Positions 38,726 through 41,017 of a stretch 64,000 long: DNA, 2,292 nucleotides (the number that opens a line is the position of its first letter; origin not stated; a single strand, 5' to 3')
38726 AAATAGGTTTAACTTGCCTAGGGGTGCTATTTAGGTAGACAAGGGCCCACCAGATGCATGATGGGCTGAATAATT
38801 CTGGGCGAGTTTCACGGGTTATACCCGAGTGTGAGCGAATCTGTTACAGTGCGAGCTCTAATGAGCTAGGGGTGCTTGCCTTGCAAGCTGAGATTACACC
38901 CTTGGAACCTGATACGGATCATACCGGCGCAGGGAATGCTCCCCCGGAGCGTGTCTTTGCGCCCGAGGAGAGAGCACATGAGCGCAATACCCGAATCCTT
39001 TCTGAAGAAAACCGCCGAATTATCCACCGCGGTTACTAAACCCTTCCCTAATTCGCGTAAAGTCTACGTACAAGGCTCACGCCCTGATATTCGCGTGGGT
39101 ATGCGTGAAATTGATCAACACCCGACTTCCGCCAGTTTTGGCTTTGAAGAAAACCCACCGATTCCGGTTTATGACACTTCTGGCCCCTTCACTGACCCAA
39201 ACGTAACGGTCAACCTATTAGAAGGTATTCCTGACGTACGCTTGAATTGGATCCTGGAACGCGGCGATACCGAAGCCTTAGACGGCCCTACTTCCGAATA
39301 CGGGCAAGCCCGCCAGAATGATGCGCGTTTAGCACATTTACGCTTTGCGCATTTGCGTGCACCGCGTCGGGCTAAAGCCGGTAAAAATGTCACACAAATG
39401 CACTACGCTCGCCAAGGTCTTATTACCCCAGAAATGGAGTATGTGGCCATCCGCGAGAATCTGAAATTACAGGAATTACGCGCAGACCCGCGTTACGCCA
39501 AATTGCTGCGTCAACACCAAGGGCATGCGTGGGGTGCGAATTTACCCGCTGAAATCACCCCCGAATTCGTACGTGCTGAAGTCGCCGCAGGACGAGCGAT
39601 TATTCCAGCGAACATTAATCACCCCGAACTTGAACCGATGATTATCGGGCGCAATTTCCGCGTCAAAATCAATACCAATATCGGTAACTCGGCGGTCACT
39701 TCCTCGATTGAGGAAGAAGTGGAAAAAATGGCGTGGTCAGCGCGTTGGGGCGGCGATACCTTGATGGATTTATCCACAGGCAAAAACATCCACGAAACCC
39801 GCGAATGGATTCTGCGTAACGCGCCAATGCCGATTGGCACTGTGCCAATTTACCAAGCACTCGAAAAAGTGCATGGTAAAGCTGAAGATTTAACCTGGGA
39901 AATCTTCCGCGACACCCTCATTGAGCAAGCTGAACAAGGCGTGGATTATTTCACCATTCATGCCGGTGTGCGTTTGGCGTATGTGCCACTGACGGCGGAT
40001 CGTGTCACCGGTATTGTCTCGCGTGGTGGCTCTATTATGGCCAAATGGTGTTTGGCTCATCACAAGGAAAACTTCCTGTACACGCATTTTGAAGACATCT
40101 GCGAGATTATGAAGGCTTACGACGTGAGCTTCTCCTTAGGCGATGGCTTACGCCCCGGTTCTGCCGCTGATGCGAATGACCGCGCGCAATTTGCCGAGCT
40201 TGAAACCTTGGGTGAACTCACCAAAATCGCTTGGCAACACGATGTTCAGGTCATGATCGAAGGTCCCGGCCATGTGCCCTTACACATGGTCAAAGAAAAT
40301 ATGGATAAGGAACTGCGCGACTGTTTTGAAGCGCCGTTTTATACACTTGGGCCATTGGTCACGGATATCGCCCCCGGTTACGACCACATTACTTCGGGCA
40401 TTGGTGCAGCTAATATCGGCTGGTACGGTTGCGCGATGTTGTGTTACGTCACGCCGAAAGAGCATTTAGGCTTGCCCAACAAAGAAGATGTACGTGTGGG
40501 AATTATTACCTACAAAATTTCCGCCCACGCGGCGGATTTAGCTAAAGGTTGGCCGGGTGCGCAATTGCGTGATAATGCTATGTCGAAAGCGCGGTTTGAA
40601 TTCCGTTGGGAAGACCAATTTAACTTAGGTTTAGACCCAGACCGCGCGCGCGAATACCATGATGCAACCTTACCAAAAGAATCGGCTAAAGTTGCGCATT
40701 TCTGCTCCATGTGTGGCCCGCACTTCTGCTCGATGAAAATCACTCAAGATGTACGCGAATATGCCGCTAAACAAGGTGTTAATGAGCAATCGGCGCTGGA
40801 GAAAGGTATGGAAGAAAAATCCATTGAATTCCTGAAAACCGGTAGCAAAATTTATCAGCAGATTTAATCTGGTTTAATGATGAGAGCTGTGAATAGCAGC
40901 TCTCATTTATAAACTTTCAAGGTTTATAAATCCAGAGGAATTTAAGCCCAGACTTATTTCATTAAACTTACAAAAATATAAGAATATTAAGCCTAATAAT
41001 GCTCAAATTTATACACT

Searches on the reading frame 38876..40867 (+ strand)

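Call 88: search_protein_families(library=pfam, proteins=[window:38876-40867:+], max_evalue=0.00001)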
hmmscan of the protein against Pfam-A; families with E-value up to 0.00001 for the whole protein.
window:38876-40867:+ (663 aa): 2 families
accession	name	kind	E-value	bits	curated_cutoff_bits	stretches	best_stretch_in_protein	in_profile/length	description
PF01964.24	ThiC_Rad_SAM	-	1.1e-184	614.5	25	1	173-624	1-419/420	Radical SAM ThiC family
PF13667.11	ThiC-associated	-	5.7e-32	109.8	27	1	56-133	1-81/81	ThiC-associated domain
